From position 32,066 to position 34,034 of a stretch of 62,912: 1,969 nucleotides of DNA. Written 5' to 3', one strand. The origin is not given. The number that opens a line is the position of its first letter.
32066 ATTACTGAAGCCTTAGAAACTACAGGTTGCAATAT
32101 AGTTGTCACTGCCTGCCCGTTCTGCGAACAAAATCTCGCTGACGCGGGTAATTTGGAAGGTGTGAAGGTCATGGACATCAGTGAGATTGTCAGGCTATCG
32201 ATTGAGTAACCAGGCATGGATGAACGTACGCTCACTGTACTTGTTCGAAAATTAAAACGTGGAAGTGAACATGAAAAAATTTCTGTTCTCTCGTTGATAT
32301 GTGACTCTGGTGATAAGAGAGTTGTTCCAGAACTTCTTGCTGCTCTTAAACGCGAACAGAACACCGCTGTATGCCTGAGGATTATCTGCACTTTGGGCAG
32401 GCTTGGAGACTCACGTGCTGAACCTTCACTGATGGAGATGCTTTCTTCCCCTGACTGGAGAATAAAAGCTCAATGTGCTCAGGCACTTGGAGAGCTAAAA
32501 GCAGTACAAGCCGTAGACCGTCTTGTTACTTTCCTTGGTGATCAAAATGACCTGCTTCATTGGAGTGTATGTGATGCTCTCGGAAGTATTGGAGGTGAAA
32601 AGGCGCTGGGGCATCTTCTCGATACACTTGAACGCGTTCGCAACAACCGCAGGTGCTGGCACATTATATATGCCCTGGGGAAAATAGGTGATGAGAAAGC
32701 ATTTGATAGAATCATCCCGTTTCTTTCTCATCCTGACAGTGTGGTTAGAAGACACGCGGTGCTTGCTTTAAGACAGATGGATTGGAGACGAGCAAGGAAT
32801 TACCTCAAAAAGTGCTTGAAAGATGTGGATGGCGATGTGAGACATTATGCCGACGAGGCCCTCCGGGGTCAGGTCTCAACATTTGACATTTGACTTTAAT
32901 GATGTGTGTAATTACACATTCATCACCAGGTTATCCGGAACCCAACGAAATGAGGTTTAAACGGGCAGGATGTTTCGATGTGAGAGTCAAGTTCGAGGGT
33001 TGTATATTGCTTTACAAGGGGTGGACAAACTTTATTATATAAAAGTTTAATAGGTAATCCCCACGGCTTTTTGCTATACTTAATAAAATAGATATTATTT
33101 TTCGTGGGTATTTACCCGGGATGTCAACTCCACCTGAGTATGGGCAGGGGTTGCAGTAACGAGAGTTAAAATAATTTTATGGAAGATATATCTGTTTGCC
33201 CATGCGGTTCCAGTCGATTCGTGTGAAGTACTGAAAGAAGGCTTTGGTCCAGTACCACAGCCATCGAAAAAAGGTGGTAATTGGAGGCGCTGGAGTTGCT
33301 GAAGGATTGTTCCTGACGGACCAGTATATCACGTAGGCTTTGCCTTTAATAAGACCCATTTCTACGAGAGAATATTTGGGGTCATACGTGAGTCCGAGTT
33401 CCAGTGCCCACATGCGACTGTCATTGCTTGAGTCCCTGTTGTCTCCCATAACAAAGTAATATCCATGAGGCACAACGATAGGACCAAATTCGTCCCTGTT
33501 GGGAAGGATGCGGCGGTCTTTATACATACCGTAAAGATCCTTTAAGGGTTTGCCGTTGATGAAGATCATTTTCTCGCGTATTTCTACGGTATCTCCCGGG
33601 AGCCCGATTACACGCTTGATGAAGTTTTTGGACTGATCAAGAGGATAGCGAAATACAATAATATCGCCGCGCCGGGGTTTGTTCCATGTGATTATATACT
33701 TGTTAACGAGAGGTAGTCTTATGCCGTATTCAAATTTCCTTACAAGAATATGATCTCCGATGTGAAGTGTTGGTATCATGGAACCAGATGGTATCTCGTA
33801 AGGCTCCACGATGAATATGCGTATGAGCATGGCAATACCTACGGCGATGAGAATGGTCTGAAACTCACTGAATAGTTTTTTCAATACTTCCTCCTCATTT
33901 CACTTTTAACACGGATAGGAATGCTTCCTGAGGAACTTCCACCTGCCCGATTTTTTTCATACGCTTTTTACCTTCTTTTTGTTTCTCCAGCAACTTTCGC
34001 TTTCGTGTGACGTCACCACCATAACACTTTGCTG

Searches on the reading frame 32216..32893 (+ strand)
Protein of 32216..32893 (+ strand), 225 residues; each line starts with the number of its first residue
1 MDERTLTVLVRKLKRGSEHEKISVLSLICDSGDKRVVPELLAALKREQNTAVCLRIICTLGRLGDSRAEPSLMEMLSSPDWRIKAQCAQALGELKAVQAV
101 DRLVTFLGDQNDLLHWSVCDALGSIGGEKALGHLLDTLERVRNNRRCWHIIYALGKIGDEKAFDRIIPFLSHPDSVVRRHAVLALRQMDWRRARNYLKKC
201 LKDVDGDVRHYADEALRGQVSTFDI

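Call 46: search_protein_families(library=pfam, proteins=[window:32216-32893:+], max_evalue=0.001)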
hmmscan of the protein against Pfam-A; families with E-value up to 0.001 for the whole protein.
window:32216-32893:+ (225 aa): 5 families
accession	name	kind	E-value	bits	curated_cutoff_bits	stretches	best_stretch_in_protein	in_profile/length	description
PF13646.12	HEAT_2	-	5.3e-32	110.4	27.7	3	70-139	2-72/88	HEAT repeats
PF03130.22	HEAT_PBS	-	7.4e-22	75.8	20.9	0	177-203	1-27/27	PBS lyase HEAT-like repeat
PF02985.28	HEAT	-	4.1e-12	45.6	23.5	1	70-94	3-27/31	HEAT repeat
PF13513.12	HEAT_EZ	-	3.3e-08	34.3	27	0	162-187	29-54/55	HEAT-like repeat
PF00514.29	Arm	-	1.6e-05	25.2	20.6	0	159-186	10-37/41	Armadillo/beta-catenin-like repeat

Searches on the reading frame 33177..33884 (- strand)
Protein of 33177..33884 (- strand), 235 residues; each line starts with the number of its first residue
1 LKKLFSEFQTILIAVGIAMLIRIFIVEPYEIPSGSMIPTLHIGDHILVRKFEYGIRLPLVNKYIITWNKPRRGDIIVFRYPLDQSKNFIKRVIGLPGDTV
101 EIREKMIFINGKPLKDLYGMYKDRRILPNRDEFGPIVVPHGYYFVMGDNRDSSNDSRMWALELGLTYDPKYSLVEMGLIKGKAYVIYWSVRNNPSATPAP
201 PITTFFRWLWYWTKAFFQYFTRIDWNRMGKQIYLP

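Call 46: search_protein_families(library=pfam, proteins=[window:33177-33884:-], max_evalue=0.001)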
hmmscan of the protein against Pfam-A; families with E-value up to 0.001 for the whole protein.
window:33177-33884:- (235 aa): 1 family
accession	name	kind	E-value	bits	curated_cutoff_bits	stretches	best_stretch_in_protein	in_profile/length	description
PF10502.14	Peptidase_S26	-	1.4e-48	165.5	22.9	1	8-188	5-168/168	Signal peptidase, peptidase S26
